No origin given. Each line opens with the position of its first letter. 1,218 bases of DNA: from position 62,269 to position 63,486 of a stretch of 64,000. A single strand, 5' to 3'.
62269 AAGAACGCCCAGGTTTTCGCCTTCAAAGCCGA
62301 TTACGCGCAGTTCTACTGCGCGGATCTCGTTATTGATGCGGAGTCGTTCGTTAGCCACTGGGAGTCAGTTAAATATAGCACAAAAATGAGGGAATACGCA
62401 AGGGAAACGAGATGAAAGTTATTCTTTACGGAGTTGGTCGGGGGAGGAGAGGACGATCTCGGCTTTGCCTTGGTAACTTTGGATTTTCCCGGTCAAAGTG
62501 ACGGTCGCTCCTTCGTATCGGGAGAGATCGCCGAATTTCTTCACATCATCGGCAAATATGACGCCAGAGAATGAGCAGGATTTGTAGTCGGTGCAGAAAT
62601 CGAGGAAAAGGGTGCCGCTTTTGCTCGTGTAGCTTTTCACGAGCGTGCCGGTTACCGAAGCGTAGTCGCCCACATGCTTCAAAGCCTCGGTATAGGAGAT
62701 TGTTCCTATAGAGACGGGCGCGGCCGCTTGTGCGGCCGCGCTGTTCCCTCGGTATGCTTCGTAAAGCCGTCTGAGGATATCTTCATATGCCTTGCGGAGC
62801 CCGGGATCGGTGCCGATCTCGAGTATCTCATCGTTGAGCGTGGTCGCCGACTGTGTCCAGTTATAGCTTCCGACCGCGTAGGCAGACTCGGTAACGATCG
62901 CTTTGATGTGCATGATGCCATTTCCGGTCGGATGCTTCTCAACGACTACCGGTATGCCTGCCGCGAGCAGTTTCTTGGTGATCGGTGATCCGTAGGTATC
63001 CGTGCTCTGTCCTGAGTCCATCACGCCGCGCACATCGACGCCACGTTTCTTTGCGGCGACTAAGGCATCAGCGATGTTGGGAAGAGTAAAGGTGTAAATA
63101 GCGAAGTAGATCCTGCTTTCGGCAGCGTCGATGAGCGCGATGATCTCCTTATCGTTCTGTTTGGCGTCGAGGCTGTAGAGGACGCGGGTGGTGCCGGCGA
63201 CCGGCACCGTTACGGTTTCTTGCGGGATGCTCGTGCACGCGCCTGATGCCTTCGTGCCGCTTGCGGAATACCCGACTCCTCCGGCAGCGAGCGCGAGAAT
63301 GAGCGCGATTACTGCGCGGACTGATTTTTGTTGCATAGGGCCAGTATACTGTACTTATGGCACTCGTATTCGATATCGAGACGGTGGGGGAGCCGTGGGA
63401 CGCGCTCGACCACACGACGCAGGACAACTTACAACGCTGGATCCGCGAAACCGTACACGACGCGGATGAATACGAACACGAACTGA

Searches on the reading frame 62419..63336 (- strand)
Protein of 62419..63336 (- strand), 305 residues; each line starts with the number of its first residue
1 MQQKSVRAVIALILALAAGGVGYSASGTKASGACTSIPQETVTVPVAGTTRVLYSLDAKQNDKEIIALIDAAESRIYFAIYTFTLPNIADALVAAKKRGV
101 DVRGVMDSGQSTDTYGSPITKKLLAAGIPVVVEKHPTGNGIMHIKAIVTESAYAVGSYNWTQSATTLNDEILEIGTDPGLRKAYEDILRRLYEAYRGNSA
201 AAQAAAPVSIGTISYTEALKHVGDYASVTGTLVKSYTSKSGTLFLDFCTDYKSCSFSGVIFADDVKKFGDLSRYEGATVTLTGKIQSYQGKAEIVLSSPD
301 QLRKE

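Call 98: find_encoding_contigs(protein=window:62419-63336:-, flank=10000, max_places=3)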
Protein window:62419-63336:- (305 aa): 3 contigs read that carry it; 1 place shown.
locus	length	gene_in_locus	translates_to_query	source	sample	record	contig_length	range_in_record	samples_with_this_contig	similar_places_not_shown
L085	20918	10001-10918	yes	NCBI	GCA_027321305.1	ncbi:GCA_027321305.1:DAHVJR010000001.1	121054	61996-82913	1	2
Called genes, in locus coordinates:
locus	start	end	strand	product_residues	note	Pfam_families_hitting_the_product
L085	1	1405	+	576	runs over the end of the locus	PF00496:SBP_bac_5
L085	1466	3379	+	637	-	PF00753:Lactamase_B, PF12706:Lactamase_B_2, PF22505:RNase_J_b_CASP, PF17770:RNase_J_C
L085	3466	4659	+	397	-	PF07690:MFS_1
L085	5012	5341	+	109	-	-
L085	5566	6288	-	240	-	PF00702:Hydrolase, PF12710:HAD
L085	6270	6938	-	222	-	PF00730:HhH-GPD, PF00633:HHH (weak)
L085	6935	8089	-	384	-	PF04519:Bactofilin (faint), PF26514:DUF8173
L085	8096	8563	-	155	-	PF07884:VKOR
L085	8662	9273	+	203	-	PF09335:VTT_dom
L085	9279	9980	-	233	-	PF13482:RNase_H_2, PF10108:DNA_pol_B_exo2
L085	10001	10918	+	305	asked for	PF13091:PLDc_2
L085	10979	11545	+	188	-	PF05198:IF3_N, PF00707:IF3_C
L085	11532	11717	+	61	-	PF01632:Ribosomal_L35p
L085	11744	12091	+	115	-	PF00453:Ribosomal_L20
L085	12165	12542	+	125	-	-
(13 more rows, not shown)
